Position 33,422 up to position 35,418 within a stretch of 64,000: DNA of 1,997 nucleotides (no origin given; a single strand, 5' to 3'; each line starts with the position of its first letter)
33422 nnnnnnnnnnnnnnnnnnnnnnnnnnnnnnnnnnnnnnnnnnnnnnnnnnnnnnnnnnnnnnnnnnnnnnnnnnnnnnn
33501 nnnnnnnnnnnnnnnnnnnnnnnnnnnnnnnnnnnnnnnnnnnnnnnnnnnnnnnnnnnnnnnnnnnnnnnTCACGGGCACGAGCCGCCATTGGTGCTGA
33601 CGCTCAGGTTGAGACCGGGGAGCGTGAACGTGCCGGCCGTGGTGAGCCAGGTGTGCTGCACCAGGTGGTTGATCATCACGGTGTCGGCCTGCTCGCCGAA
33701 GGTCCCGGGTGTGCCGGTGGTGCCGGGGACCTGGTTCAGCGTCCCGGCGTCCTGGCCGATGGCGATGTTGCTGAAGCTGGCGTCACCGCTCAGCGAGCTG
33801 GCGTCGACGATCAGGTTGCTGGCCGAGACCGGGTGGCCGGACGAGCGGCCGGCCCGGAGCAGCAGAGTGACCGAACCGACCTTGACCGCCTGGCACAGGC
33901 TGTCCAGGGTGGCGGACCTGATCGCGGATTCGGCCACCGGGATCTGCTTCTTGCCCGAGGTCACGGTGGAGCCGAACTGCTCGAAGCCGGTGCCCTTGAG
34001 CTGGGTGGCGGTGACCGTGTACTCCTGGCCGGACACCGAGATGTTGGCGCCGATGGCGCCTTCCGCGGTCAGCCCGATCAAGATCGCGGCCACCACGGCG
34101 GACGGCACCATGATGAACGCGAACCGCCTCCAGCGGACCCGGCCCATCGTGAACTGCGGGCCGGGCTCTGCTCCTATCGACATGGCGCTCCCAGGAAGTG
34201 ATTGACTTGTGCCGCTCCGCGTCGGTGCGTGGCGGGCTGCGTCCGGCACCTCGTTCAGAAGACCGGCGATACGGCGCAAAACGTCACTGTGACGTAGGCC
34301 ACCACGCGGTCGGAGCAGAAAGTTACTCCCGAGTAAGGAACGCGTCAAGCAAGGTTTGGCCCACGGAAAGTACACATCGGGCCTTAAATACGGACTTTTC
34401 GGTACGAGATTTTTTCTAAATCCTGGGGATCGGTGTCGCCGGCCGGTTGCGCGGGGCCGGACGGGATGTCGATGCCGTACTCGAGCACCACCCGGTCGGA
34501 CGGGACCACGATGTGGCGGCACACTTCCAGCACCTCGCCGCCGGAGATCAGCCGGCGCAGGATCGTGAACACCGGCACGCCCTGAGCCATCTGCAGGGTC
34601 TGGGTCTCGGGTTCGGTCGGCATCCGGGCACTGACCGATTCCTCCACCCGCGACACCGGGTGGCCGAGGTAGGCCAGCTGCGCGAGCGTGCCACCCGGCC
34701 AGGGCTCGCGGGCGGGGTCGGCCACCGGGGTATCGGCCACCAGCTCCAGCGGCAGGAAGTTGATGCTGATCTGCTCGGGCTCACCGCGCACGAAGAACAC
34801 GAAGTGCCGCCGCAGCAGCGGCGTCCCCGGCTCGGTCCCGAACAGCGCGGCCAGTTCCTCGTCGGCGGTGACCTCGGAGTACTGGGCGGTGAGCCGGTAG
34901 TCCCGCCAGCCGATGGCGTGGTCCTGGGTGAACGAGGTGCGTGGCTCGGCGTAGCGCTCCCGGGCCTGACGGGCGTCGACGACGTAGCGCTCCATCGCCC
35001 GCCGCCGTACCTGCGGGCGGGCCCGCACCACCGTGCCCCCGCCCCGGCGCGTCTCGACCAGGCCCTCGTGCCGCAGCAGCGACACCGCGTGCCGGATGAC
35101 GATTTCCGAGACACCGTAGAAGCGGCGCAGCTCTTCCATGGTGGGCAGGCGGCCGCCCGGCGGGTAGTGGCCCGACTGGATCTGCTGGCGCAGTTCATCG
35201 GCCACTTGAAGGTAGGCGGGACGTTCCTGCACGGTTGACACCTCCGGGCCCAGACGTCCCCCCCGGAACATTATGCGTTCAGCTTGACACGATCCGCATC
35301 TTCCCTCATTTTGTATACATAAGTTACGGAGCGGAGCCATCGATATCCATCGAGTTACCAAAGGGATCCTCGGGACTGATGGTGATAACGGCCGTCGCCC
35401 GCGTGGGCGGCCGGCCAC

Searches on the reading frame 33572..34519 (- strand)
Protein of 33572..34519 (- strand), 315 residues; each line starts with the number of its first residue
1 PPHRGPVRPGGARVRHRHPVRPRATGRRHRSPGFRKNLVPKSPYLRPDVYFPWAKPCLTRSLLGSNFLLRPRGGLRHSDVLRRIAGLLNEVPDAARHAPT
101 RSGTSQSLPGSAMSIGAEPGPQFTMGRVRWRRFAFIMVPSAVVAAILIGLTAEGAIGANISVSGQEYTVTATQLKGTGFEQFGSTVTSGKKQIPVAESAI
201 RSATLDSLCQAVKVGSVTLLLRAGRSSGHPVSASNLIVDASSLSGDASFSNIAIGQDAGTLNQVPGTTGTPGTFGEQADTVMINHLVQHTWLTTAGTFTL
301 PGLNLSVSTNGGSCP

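Call 31: search_protein_families(library=pfam, proteins=[window:33572-34519:-], max_evalue=1)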
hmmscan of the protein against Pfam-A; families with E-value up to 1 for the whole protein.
window:33572-34519:- (315 aa): 1 family
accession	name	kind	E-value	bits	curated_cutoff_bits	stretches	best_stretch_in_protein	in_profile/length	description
PF19741.4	DUF6230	-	7.1e-45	153.3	27.5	1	163-314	1-144/145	Family of unknown function (DUF6230)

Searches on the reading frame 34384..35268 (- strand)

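Call 67: search_protein_families(library=pfam, proteins=[window:34384-35268:-], max_evalue=0.001)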
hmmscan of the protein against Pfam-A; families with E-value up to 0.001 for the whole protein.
window:34384-35268:- (294 aa): 2 families
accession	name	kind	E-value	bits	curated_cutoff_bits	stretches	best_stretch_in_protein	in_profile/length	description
PF00392.27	GntR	-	3.8e-19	68.6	27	1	19-81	2-64/64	Bacterial regulatory proteins, gntR family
PF07702.18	UTRA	-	2.9e-17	63.2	23.8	1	130-254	13-135/141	UTRA domain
